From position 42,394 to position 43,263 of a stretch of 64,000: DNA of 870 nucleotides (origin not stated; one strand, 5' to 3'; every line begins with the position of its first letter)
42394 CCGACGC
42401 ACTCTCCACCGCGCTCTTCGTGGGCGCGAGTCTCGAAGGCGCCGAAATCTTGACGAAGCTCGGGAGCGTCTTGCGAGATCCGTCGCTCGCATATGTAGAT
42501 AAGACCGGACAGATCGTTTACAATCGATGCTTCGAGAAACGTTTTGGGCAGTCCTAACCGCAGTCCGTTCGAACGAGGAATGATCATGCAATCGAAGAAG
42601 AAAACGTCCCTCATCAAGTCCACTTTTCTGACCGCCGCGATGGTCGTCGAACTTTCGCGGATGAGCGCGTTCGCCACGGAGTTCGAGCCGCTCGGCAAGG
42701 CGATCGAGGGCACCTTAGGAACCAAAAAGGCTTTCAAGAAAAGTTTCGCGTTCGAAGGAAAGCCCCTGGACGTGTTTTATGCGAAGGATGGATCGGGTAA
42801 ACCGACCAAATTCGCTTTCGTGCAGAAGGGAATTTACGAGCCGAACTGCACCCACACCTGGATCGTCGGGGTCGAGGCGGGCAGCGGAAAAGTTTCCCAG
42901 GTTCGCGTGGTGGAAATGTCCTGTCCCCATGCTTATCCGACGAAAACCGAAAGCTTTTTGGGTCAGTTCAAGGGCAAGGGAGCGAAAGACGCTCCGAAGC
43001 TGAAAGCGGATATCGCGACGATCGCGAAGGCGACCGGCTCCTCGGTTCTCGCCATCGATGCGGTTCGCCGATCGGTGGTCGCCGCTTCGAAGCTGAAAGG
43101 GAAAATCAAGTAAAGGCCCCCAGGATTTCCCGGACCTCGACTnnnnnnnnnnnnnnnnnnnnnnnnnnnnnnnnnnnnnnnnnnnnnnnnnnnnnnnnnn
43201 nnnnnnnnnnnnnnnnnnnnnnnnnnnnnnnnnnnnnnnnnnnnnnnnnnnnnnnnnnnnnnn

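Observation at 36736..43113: Six-gene periplasmic module: split PSCyt/PSD-like CxxCH proteins, a Tat-exported DUF1501-like protein, ApbE and an FMN-binding protein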

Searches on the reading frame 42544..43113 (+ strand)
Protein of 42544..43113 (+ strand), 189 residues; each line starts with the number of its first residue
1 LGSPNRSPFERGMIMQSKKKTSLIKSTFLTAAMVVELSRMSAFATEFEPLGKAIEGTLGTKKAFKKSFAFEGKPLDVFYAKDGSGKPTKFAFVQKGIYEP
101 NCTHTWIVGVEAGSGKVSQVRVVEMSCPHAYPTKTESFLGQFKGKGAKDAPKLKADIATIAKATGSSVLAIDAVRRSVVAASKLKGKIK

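Call 3: search_protein_families(library=pfam, proteins=[window:42544-43113:+], max_evalue=1)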
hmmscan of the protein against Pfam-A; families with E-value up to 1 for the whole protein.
window:42544-43113:+ (189 aa): 1 family
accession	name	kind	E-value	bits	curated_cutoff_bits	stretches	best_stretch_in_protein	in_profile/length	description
PF04205.19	FMN_bind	-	0.14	13.3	22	1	107-176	9-74/77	FMN-binding domain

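Call 4: search_protein_families(library=ncbifam, proteins=[window:42544-43113:+], max_evalue=1)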
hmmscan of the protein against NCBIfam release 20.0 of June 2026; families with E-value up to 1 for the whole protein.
window:42544-43113:+ (189 aa): 1 family
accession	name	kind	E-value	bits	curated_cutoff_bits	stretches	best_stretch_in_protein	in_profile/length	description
NF045876.1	RnfG_DVU2794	exception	0.0011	18.6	205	1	66-189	62-187/190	RnfABCDGE type electron transport complex subunit G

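Call 56: search_solved_structures(query=A4, max_evalue=10, show_alignments=3)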
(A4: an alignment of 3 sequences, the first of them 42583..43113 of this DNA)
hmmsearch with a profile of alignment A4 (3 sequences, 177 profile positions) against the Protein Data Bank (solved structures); distinct sequences matched with E-value up to 10: 2.
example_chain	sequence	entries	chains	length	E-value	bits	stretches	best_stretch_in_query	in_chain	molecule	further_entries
4eb5_C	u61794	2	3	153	0.045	17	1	87-176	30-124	NifU protein (NifU-1)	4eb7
2w3y_A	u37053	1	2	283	0.54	13.5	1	27-145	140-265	VIRULENCE FACTOR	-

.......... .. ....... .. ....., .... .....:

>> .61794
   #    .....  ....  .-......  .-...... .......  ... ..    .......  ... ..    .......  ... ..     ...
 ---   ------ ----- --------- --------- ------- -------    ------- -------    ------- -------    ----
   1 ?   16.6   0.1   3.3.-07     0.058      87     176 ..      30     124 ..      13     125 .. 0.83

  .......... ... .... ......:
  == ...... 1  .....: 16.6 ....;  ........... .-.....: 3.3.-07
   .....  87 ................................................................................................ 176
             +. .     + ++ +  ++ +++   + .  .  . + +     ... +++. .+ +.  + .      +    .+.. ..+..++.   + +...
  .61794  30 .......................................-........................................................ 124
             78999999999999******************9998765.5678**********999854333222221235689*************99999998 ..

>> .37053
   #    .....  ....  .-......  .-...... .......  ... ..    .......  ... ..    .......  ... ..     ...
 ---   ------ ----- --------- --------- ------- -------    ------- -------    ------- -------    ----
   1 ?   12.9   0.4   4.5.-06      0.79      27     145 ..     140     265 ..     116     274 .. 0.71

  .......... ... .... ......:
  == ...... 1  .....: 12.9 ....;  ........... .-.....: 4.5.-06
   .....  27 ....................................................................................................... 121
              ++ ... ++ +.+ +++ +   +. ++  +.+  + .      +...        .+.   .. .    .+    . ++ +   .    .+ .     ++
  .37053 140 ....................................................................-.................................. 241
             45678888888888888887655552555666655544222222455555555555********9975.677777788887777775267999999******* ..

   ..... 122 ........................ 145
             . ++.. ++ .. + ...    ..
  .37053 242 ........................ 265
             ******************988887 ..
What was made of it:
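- The best PDB profile hit is IscU/NifU, with both Cys aligned to cluster-ligand Cys (E 0.045; call 56).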

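Call 57: find_homologous_proteins(query=A4, max_evalue=0.01)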
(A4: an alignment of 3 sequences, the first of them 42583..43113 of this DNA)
Query A4 (3 sequences) (176 aa, profile of the alignment): 286 proteins with E <= 0.01 among 8000 candidates; the best 120 are listed.
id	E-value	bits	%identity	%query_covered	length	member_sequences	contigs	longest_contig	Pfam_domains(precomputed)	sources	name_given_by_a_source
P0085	1.6e-100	352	87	99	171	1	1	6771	-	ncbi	-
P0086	3.2e-100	351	95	99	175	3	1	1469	-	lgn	-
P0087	2.1e-97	342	69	96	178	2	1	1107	-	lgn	-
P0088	4.1e-89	315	79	93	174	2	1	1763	-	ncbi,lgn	-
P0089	4.8e-88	312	77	93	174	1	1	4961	-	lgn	-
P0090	3.2e-86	306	73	98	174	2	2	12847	-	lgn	-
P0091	6.1e-86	305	78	91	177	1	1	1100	-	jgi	jgi:NifU-like protein involved in Fe-S cluster formation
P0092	6.4e-86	305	81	89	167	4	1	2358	-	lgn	-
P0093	2.2e-85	303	78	91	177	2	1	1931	-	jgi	jgi:hypothetical protein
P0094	3.2e-85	303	81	92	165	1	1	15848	-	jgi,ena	-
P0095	8.2e-85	301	79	89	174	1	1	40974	-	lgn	-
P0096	1.2e-84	301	74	99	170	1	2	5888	-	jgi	jgi:hypothetical protein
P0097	1.4e-84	300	75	91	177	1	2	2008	-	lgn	-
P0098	1.5e-84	300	72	99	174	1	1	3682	-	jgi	-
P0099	1.8e-84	300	81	88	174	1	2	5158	-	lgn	-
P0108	9.5e-84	298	79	89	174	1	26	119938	-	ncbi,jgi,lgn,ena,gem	-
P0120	9.9e-79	281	67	99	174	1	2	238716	-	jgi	jgi:hypothetical protein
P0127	1.8e-63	232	62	89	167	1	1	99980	-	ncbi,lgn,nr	ncbi:MAG: FMN-binding protein [Methylotenera sp.]|nr:FMN-binding protein [Oligoflexia bacterium]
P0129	3.4e-62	228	58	99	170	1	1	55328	-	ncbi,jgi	jgi:hypothetical protein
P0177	9.9e-53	197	55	93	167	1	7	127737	-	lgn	-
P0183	2.9e-52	195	52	99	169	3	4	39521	-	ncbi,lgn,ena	-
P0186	3.7e-52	195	54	89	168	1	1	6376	PF04205.20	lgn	-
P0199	3.1e-51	192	53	95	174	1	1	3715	PF04205.20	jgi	jgi:hypothetical protein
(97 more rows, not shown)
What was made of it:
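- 42586..43113 (+): Gene F: Sec-exported FMN_bind/RnfG-like protein with invariant Cys2His2 (NCTHTW, SCPHA) and an AKATGS motif. It is a candidate flavin carrier. More than 286 homologues exist, a few named FMN-binding or carrying PF04205 (call 57).
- One member is named NifU-like by JGI (call 57). Some members pass PF04205 or are named FMN-binding (call 57).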

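Call 58: find_encoding_contigs(protein=P0108, flank=9000, max_places=3)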
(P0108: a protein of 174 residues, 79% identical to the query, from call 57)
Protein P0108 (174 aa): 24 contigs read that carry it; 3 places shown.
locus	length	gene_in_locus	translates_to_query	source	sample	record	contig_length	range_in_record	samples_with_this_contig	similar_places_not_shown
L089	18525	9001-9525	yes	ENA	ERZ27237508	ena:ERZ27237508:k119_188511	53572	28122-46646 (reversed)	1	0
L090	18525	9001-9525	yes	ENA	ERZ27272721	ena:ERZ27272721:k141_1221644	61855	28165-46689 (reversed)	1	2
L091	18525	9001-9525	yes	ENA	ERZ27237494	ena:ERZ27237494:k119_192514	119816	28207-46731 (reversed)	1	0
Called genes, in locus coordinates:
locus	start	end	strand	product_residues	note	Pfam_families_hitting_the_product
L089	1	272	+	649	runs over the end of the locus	PF03979:Sigma70_r1_1, PF00140:Sigma70_r1_2, PF04542:Sigma70_r2, PF04539:Sigma70_r3, PF04545:Sigma70_r4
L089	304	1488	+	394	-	PF01189:Methyltr_RsmB-F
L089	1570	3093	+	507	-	-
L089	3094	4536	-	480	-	-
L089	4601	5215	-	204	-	-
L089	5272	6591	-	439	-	-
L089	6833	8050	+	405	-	PF07635:PSCyt1 (faint)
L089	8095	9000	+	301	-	PF02424:ApbE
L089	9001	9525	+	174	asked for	-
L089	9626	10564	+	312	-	PF14891:Peptidase_M91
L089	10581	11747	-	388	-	PF13091:PLDc_2, PF00614:PLDc (faint), PF13091:PLDc_2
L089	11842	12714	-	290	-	PF01569:PAP2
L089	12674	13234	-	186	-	PF07152:YaeQ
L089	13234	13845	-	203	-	-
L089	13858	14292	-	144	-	PF00072:Response_reg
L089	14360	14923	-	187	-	PF03167:UDG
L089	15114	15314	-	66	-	-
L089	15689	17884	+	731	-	PF00672:HAMP, PF02518:HATPase_c (weak)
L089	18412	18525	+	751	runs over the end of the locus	PF00141:peroxidase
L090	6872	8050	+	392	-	PF13442:Cytochrome_CBB3 (faint), PF07635:PSCyt1 (faint)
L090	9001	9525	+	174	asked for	-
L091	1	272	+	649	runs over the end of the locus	PF03979:Sigma70_r1_1, PF00140:Sigma70_r1_2, PF04542:Sigma70_r2, PF04539:Sigma70_r3, PF04545:Sigma70_r4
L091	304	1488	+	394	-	PF01189:Methyltr_RsmB-F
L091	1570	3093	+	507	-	-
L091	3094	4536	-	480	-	-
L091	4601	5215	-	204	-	-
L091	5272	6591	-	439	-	-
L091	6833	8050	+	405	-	PF07635:PSCyt1 (faint)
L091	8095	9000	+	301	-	PF02424:ApbE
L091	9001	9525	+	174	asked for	-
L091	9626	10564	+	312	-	PF14891:Peptidase_M91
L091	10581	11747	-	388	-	PF13091:PLDc_2, PF00614:PLDc (faint), PF13091:PLDc_2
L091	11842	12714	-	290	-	PF01569:PAP2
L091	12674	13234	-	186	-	PF07152:YaeQ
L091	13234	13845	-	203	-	-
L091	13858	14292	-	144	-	PF00072:Response_reg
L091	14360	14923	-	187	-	PF03167:UDG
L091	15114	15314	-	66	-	-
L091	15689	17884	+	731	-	PF00672:HAMP, PF02518:HATPase_c (weak)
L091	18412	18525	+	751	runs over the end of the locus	PF00141:peroxidase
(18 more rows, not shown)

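Call 59: find_encoding_contigs(protein=P0127, flank=9000, max_places=2)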
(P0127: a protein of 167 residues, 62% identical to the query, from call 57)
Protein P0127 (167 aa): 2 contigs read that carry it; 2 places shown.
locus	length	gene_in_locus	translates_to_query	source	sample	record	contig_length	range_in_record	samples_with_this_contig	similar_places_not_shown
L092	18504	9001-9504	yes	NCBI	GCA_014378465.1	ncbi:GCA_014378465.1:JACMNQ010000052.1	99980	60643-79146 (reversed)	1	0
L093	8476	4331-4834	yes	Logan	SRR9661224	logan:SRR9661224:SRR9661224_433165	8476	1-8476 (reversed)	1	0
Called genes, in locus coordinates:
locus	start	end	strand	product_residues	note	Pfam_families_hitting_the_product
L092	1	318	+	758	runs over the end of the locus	PF13620:CarboxypepD_reg (weak), PF13715:CarbopepD_reg_2, PF07715:Plug (weak)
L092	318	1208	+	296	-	-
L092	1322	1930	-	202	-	PF14273:DUF4360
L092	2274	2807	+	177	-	-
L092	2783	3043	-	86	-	PF00106:adh_short (weak)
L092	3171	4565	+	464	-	PF00082:Peptidase_S8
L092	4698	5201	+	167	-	PF01243:PNPOx_N, PF16242:Pyrid_ox_like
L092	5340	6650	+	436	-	-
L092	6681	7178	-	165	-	-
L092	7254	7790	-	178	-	-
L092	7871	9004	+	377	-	PF02424:ApbE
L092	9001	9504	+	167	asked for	-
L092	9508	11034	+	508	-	PF12801:Fer4_5, PF12801:Fer4_5 (weak), PF13237:Fer4_10 (weak), PF12838:Fer4_7 (weak), PF13183:Fer4_8 (weak), PF13187:Fer4_9 (weak), PF12838:Fer4_7, PF12838:Fer4_7, +8 more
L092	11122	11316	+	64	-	PF02416:TatA_B_E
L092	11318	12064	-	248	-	PF00970:FAD_binding_6, PF00175:NAD_binding_1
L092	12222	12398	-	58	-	-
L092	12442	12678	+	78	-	-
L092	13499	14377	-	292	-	PF13385:Laminin_G_3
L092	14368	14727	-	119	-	-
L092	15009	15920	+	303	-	PF02517:Rce1-like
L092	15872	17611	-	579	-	PF09924:LPG_synthase_C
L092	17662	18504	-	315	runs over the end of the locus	-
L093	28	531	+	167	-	PF01243:PNPOx_N, PF16242:Pyrid_ox_like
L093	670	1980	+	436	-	-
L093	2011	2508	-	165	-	-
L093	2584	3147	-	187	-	-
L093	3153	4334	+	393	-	PF02424:ApbE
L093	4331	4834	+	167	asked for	-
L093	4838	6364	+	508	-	PF12801:Fer4_5, PF12801:Fer4_5 (weak), PF13237:Fer4_10 (weak), PF12838:Fer4_7 (weak), PF13183:Fer4_8 (weak), PF13187:Fer4_9 (weak), PF12838:Fer4_7, PF12838:Fer4_7, +8 more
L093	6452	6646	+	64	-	PF02416:TatA_B_E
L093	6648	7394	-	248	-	PF00970:FAD_binding_6, PF00175:NAD_binding_1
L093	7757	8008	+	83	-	-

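Call 60: find_encoding_contigs(protein=P0177, flank=9000, max_places=2)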
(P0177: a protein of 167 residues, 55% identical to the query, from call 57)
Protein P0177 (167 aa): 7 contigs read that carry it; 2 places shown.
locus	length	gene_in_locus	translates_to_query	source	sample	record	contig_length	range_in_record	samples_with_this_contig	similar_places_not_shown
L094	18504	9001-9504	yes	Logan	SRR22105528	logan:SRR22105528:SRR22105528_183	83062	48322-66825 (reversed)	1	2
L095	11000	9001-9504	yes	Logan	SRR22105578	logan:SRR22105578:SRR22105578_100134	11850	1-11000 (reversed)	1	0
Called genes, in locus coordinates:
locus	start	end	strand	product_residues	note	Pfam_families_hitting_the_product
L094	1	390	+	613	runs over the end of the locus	PF03979:Sigma70_r1_1, PF00140:Sigma70_r1_2, PF04542:Sigma70_r2, PF04539:Sigma70_r3, PF04545:Sigma70_r4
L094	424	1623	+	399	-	PF01728:FtsJ (weak), PF01189:Methyltr_RsmB-F, PF13847:Methyltransf_31 (weak)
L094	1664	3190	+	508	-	-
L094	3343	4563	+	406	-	-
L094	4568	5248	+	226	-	-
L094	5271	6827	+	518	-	-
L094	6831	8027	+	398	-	-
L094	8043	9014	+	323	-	PF02424:ApbE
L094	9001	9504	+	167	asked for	-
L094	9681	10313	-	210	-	-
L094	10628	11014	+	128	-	-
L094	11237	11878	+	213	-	-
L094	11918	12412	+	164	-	PF00210:Ferritin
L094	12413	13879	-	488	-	-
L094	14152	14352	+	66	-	-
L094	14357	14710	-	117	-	-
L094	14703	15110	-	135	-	-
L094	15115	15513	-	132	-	PF00072:Response_reg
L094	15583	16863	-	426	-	PF01595:CNNM, PF00571:CBS (faint), PF03471:CorC_HlyC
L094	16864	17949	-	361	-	PF01595:CNNM, PF00571:CBS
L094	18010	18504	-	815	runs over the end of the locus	PF02190:LON_substr_bdg, PF00004:AAA, PF07728:AAA_5, PF22667:Lon_lid, PF05362:Lon_C, PF13541:ChlI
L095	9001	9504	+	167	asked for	-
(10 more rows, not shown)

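Call 66: search_protein_families(library=pfam, proteins=[L094:4568-5248:+, L089:4601-5215:-, L094:6831-8027:+, L089:6833-8050:+], max_evalue=1)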
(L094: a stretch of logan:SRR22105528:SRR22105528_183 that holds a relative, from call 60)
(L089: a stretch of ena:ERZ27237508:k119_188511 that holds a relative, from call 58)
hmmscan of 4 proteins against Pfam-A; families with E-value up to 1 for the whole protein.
L094:4568-5248:+ (226 aa): 0 families

L089:4601-5215:- (204 aa): 0 families

L094:6831-8027:+ (398 aa): 6 families
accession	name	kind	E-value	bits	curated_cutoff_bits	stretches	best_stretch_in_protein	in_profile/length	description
PF09699.15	Paired_CXXCH_1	-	0.00092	19.3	20.6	0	320-332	27-39/41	Doubled CXXCH motif (Paired_CXXCH_1)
PF13442.11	Cytochrome_CBB3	-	0.0083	16.9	27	1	60-84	11-34/68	Cytochrome C oxidase, cbb3-type, subunit III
PF22113.1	Mtrc-MtrF_II-IV_dom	-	0.018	15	30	0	57-70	3-16/176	Outer membrane cytochrome MtrC/MtrF-like, domains II/IV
PF14522.11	Cytochrome_C7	-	0.019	15.2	24.8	0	60-71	13-24/67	Cytochrome c7 and related cytochrome c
PF07635.16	PSCyt1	-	0.095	13.8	22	0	325-336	1-12/59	Planctomycete cytochrome C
PF16694.10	Cytochrome_P460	-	0.24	12.2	27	0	320-339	105-124/125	Cytochrome P460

L089:6833-8050:+ (405 aa): 8 families
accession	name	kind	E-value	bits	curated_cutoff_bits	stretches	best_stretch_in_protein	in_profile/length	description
PF07635.16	PSCyt1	-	1.4e-05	26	22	1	333-380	1-56/59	Planctomycete cytochrome C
PF13442.11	Cytochrome_CBB3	-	2.6e-05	24.9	27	1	327-398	8-68/68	Cytochrome C oxidase, cbb3-type, subunit III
PF00034.26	Cytochrom_C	-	0.0004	22.1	21.3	1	328-400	7-88/90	Cytochrome c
PF22113.1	Mtrc-MtrF_II-IV_dom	-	0.0048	16.9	30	0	59-91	75-108/176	Outer membrane cytochrome MtrC/MtrF-like, domains II/IV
PF14522.11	Cytochrome_C7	-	0.011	16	24.8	0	330-342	13-25/67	Cytochrome c7 and related cytochrome c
PF09699.15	Paired_CXXCH_1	-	0.054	13.6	20.6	0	331-340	7-16/41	Doubled CXXCH motif (Paired_CXXCH_1)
PF14537.11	Cytochrom_c3_2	-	0.14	13.1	25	0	327-344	23-40/79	Cytochrome c3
PF11845.13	Tll0287-like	-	0.21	12.5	24.1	0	326-347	96-118/144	Tll0287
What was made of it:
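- On Cytochrome c (PF00034) / PSCyt1 (PF07635), for gene D: PSCyt1 is met only in the L089 orthologue (26 bits against 22; call 66), not in the window protein.
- D orthologue to PSCyt1 (call 66). One D orthologue passes the PSCyt1 threshold (call 66).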
